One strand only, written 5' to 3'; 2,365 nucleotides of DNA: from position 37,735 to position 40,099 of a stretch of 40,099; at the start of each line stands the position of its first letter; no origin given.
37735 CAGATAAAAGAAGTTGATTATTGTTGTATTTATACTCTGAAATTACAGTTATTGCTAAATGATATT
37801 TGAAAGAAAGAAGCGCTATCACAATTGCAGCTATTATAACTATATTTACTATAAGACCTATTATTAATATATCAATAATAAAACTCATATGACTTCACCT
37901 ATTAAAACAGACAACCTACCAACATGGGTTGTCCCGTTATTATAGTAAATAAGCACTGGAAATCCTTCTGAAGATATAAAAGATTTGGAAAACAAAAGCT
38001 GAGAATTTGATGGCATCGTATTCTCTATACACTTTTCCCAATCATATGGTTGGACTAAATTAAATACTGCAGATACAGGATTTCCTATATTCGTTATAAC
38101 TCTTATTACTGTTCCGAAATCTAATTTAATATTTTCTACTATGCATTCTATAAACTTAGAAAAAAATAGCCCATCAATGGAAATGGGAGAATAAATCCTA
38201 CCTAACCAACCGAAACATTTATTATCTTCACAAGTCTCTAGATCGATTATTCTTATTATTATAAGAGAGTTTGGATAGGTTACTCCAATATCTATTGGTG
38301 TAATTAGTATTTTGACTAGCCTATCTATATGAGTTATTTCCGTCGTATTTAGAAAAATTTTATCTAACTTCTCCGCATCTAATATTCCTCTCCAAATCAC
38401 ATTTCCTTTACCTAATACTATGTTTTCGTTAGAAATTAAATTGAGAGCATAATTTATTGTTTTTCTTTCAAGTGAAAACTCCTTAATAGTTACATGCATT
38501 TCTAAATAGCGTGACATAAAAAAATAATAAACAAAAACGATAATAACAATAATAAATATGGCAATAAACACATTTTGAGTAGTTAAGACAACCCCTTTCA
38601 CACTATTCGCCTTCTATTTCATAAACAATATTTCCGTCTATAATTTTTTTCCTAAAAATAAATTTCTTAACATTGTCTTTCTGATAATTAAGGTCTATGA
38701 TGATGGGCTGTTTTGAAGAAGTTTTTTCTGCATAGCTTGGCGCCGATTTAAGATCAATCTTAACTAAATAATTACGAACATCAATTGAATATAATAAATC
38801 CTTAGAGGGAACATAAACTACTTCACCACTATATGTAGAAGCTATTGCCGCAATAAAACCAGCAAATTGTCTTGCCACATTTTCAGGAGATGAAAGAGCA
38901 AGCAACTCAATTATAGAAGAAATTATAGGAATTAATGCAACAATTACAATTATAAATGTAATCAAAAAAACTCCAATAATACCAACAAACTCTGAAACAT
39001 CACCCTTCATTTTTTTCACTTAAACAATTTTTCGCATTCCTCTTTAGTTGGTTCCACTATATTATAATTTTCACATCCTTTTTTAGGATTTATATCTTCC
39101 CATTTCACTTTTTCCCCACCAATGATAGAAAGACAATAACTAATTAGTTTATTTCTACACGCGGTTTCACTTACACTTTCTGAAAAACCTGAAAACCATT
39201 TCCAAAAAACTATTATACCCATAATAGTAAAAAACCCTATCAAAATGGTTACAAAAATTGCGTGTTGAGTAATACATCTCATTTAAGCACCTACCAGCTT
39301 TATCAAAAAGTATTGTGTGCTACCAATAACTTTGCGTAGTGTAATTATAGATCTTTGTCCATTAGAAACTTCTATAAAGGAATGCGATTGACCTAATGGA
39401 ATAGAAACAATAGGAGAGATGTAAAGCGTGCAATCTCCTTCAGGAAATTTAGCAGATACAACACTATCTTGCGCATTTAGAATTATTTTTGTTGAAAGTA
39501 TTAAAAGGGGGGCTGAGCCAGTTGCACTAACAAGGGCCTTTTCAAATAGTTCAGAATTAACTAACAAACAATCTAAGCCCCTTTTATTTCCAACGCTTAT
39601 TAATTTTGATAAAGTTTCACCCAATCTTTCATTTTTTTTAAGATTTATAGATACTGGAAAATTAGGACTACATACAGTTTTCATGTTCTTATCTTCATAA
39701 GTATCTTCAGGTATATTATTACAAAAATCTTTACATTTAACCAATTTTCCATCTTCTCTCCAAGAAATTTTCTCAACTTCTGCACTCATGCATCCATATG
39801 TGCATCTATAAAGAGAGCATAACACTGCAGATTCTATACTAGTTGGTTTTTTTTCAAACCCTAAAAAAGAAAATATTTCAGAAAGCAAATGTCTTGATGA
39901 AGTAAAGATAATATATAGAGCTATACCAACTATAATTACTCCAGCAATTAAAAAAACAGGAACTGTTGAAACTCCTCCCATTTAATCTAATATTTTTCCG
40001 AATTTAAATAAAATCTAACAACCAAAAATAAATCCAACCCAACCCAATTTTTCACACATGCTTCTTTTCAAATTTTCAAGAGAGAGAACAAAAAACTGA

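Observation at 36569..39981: Seven-gene overlapped operon of class-III-signal (type IV pilin-like) ORFans: candidate novel surface filament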

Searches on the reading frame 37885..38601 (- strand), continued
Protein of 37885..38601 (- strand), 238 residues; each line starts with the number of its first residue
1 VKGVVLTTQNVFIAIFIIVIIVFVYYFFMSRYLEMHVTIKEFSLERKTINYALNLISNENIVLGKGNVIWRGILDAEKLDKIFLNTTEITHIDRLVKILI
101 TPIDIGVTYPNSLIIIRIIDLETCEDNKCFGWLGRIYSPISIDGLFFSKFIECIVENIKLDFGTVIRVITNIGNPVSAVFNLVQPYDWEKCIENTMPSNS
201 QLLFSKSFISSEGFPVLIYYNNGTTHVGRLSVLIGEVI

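Call 91: search_protein_families(library=pfam, max_evalue=1, alignment_id=A1)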
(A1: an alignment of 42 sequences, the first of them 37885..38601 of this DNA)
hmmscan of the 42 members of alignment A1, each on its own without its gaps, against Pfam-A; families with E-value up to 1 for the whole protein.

A. member 1, window:37885-38601:- (238 aa): 0 families

B. families by the number of members that match (of 42 scanned): 21 families
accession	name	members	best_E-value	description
PF20721.2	C19orf12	2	7.2e-06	C19orf12-like protein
PF23958.1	DUF7287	2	0.03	Family of unknown function (DUF7287)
PF13488.11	Gly-zipper_Omp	2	0.32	Glycine zipper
PF13436.11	Gly-zipper_OmpA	1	0.012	Glycine-zipper domain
PF11091.14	T4_tail_cap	1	0.017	Tail-tube assembly protein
PF13441.11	Gly-zipper_YMGG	1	0.03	YMGG-like Gly-zipper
PF11346.13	DUF3149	1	0.066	Protein of unknown function (DUF3149)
PF24034.1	DUF7343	1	0.069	Domain of unknown function (DUF7343)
PF14145.11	YrhK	1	0.078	YrhK-like protein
PF16229.10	DUF4888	1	0.079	Domain of unknown function (DUF4888)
PF02282.21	Herpes_UL42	1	0.082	DNA polymerase processivity factor (UL42)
PF09624.15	DUF2393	1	0.094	Protein of unknown function (DUF2393)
PF08229.16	SHR3_chaperone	1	0.1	ER membrane protein SH3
PF05251.17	Ost5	1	0.11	Oligosaccharyltransferase subunit 5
PF25124.1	DUF7816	1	0.15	Domain of unknown function (DUF7816)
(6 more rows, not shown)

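Call 96: find_related_loci(query=A4, collection=genome_contigs, flank=10000)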
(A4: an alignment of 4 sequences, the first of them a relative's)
Query A4 (643 aa) in genome_contigs; peptide patterns used: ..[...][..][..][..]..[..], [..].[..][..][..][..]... (x = any residue, [..] = any of these).
241 stretches matched a pattern; 208 encode a relative of the query (tblastn E <= 1e-3); the best 80 are kept; 80 distinct loci.
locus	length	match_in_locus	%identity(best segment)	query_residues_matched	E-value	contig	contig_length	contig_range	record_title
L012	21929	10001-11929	100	1-643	0e+0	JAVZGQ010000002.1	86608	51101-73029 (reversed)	MAG: Candidatus Aenigmatarchaeota archaeon isolate DRTY-6_201808_bins_43 DRTY-6_201808_bins_43_scaffold_2, whole genome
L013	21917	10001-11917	57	1-640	0e+0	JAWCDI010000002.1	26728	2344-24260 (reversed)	MAG: Candidatus Aenigmatarchaeota archaeon isolate JZ-1_201912_bins_45 JZ-1_201912_bins_45_scaffold_2, whole genome shot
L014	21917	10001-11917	57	1-640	0e+0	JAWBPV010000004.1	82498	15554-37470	MAG: Candidatus Aenigmatarchaeota archaeon isolate JZ-1_201705_bins_109 JZ-1_201705_bins_109_scaffold_4, whole genome sh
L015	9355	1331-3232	58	4-640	0e+0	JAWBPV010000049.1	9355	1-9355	MAG: Candidatus Aenigmatarchaeota archaeon isolate JZ-1_201705_bins_109 JZ-1_201705_bins_109_scaffold_50, whole genome s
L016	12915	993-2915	56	3-643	0e+0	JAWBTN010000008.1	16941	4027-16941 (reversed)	MAG: Candidatus Aenigmatarchaeota archaeon isolate JZ-1_201709_bins_39 JZ-1_201709_bins_39_scaffold_8, whole genome shot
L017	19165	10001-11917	57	1-640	0e+0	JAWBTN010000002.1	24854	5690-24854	MAG: Candidatus Aenigmatarchaeota archaeon isolate JZ-1_201709_bins_39 JZ-1_201709_bins_39_scaffold_2, whole genome shot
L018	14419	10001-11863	39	15-640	1e-140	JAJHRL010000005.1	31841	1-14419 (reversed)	MAG: Candidatus Aenigmatarchaeota archaeon isolate Bin S16 scaffold_251_c1, whole genome shotgun sequence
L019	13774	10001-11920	52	3-642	0e+0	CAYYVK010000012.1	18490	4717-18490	MAG TPA_asm: uncultured archaeon isolate SRP104967_co1_67 genome assembly, contig: NODE_1003_length_18490_cov_56.725522,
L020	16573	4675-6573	36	1-631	3e-133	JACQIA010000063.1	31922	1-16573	MAG: Candidatus Aenigmatarchaeota archaeon isolate NC_groundwater_1113_Ag_S-0.1um_37_102 S_p1_S3_coassembly_k141_1359333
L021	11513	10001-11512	45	20-526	7e-125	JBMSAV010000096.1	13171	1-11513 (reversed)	MAG: Candidatus Aenigmatarchaeota archaeon isolate Aenigmarchaeota-OCT-B-r01 Aenigmarchaeota-OCT-B-r01_k141_352542, whol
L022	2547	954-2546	37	1-530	1e-115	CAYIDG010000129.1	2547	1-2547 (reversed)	MAG TPA_asm: uncultured archaeon isolate ERP119705_co1_846 genome assembly, contig: NODE_93785_length_2547_cov_3.729535,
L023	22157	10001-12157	38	1-631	7e-108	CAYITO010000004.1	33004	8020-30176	MAG TPA_asm: uncultured archaeon isolate ERP119705_co6_956 genome assembly, contig: NODE_1211_length_33004_cov_6.867158,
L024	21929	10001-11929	34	4-639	2e-107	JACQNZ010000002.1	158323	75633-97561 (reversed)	MAG: Candidatus Aenigmatarchaeota archaeon isolate NC_groundwater_1268_Ag_S-0.2um_49_229 S_p2_S4_coassembly_k141_1131203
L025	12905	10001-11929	33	4-639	2e-101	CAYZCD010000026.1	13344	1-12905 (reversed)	MAG TPA_asm: uncultured archaeon isolate SRP269290_co1_1203 genome assembly, contig: NODE_6700_length_13344_cov_5.683799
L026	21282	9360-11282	34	4-639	4e-101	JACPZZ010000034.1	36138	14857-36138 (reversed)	MAG: Candidatus Aenigmatarchaeota archaeon isolate NC_groundwater_903_Pr1_S-0.2um_45_27 Montesol18-Sp2_coassembly_scaffo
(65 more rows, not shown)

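Call 101: search_protein_families(library=pfam, max_evalue=0.01, alignment_id=A7)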
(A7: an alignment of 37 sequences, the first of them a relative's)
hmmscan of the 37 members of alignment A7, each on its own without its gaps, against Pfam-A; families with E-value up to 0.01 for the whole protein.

A. member 1, L013:20632-21648:+ (338 aa): 0 families

B. families by the number of members that match (of 37 scanned): 14 families
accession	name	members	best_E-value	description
PF02163.28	Peptidase_M50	6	2.4e-26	Peptidase family M50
PF13180.12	PDZ_2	3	0.00013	PDZ domain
PF17820.7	PDZ_6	3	0.00059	PDZ domain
PF00892.27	EamA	1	2.8e-49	EamA-like transporter family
PF02535.28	Zip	1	7.2e-44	ZIP Zinc transporter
PF04332.21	DUF475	1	4.9e-43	Protein of unknown function (DUF475)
PF19656.5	DUF6159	1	6.1e-32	Family of unknown function (DUF6159)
PF09721.15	Exosortase_EpsH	1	1.2e-17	Transmembrane exosortase (Exosortase_EpsH)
PF03741.22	TerC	1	2.6e-15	Integral membrane protein TerC family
PF06550.16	SPP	1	4.9e-13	Signal-peptide peptidase, presenilin aspartyl protease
PF24400.1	DUF7544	1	1.7e-05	Family of unknown function (DUF7544)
PF16913.11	PUNUT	1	0.0018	Purine nucleobase transmembrane transport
PF06570.16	DUF1129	1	0.0037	Protein of unknown function (DUF1129)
PF07331.16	TctB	1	0.0087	Tripartite tricarboxylate transporter TctB family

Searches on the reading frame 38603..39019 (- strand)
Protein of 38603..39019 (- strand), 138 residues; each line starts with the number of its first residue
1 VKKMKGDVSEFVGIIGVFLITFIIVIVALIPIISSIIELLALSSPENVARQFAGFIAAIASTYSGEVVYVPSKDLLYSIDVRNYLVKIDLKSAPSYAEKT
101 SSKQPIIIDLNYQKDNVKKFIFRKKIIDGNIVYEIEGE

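Call 6: search_protein_families(library=pfam, max_evalue=1, proteins=[window:38603-39019:-])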
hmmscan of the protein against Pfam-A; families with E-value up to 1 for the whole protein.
window:38603-39019:- (138 aa): 2 families
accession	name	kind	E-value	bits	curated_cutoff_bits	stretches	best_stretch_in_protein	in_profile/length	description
PF19607.4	DUF6112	-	0.035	14.4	25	1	6-46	11-50/88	Family of unknown function (DUF6112)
PF09858.14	DUF2085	-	0.22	12.4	25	1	20-62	46-88/90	Predicted membrane protein (DUF2085)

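Call 15: search_protein_families(library=ncbifam, max_evalue=10, proteins=[window:38603-39019:-])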
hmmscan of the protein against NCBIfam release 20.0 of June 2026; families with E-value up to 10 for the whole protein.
window:38603-39019:- (138 aa): 0 families

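Call 29: search_solved_structures(query=window:38603-39010:-, max_evalue=10)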
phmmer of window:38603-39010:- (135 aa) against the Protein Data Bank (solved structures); distinct sequences matched with E-value up to 10: 2.
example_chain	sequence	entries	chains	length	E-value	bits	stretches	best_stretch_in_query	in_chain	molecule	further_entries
8hja_A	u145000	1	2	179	1.3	12.5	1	49-108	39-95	c-di-GMP receptor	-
8qby_M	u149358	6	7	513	6.6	10.2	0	18-61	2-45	NADH dehydrogenase subunit M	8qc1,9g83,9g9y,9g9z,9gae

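Call 88: predict_structure(protein=window:38603-39010:-)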
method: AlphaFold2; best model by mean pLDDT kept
length: 135 residues; sequences in the alignment: 1
mean_pLDDT: 51.1   pTM: 0.29
mean pLDDT of the five models: 51.1, 50.9, 49.3, 47.9, 47.2
residues with pLDDT >= 90: 13; 70-90: 12; 50-70: 21; < 50: 89
segments of 3 or more residues with pLDDT < 50: 40-46, 54-120, 123-129, 131-135
pLDDT, mean of each block of 10 residues (from residue 1): 77 93 82 56 49 45 34 34 39 39 33 41 47 43
secondary structure, 60 per line:
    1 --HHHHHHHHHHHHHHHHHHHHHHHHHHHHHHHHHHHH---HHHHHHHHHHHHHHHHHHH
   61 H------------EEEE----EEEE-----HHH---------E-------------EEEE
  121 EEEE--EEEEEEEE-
elements in order: H3-38 H42-61 E74-77 E82-85 E117-124 E127-134

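Call 90: search_solved_structures(query=A3, max_evalue=10)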
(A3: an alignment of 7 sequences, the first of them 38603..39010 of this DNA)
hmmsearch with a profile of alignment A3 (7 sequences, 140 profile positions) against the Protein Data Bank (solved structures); distinct sequences matched with E-value up to 10: 1.
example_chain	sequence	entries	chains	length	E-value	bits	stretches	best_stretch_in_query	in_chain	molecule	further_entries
7f60_E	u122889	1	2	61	0.42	13.8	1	11-51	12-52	ORF6 protein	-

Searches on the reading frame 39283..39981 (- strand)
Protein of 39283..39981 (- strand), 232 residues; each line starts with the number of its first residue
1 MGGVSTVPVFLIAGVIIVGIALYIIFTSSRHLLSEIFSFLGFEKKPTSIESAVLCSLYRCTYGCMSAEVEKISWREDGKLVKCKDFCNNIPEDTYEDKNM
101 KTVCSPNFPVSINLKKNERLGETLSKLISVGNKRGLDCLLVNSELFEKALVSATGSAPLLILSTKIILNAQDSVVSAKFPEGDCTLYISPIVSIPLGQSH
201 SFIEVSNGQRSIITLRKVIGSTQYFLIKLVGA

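Call 6: search_protein_families(library=pfam, max_evalue=1, proteins=[window:39283-39981:-])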
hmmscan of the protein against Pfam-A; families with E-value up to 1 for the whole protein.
window:39283-39981:- (232 aa): 0 families

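Call 12: find_encoding_contigs(protein=window:39283-39981:-, flank=10000, max_places=6)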
Protein window:39283-39981:- (232 aa): no gene with exactly this product is on record in the collection.

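Call 14: find_related_loci(query=window:39283-39981:-, collection=genome_contigs, flank=10000)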
Query window:39283-39981:- (232 aa) in genome_contigs; peptide patterns used: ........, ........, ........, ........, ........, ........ (x = any residue, [..] = any of these).
130 stretches matched a pattern, but none encodes a relative of the query by tblastn (E <= 1e-3).

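Call 15: search_protein_families(library=ncbifam, max_evalue=10, proteins=[window:39283-39981:-])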
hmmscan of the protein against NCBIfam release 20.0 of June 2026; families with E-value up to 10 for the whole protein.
window:39283-39981:- (232 aa): 1 family
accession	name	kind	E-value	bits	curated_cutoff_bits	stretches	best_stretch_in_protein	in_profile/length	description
TIGR04391.1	CcmD_alt_fam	subfamily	0.16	12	24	1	9-30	3-24/36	CcmD family protein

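Call 17: find_homologous_proteins(query=window:39283-39981:-, max_evalue=0.01)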
Query window:39283-39981:- (232 aa): 2 proteins with E <= 0.01 among 291 candidates.
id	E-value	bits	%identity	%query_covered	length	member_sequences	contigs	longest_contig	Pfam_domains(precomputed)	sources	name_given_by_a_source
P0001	1.6e-146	503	100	100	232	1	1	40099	-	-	-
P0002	3.8e-125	434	86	100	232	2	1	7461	-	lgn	-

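Call 18: find_encoding_contigs(protein=P0002, flank=10000, max_places=6)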
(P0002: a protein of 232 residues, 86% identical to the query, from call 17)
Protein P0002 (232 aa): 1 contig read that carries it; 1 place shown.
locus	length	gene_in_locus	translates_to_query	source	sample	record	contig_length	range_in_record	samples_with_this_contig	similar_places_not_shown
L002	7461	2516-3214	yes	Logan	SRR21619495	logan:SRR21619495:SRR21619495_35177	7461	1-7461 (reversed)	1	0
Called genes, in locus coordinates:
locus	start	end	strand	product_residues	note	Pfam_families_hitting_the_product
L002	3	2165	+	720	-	?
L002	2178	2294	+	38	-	-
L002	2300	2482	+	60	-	-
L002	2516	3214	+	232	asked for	-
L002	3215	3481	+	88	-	-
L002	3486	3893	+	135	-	-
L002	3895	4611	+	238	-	-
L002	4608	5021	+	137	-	-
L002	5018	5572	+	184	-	-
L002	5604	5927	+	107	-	-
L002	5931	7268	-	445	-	-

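Call 34: search_protein_families(library=pfam, max_evalue=1, proteins=[L002:3-2165:+, L002:2178-2294:+, L002:2300-2482:+])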
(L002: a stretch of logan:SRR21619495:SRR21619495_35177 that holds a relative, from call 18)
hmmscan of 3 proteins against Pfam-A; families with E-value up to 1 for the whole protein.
L002:3-2165:+ (720 aa): 0 families

L002:2178-2294:+ (38 aa): 1 family
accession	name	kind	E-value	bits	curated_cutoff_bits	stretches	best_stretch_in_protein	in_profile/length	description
PF07782.18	DC_STAMP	-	0.17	12.2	25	1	6-35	145-174/191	DC-STAMP-like protein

L002:2300-2482:+ (60 aa): 2 families
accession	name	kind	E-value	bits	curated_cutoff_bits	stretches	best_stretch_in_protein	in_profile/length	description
PF07219.19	HemY_N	-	0.044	14.3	31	1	4-34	12-42/107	HemY protein N-terminus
PF06609.19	TRI12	-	0.07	12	23.2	1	10-58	200-246/599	Fungal trichothecene efflux pump (TRI12)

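Call 95: find_related_loci(query=L002:3-2165:+, collection=metagenome_contigs, flank=10000)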
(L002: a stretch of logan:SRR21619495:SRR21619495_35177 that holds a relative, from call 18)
Query L002:3-2165:+ (720 aa) in metagenome_contigs; peptide patterns used: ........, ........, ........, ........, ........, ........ (x = any residue, [..] = any of these).
46 stretches matched a pattern, but none encodes a relative of the query by tblastn (E <= 1e-3).

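Call 104: find_related_loci(query=window:39283-39981:-, collection=metagenome_contigs, flank=10000)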
Query window:39283-39981:- (232 aa) in metagenome_contigs; peptide patterns used: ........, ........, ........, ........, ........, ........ (x = any residue, [..] = any of these).
281 stretches matched a pattern, but none encodes a relative of the query by tblastn (E <= 1e-3).
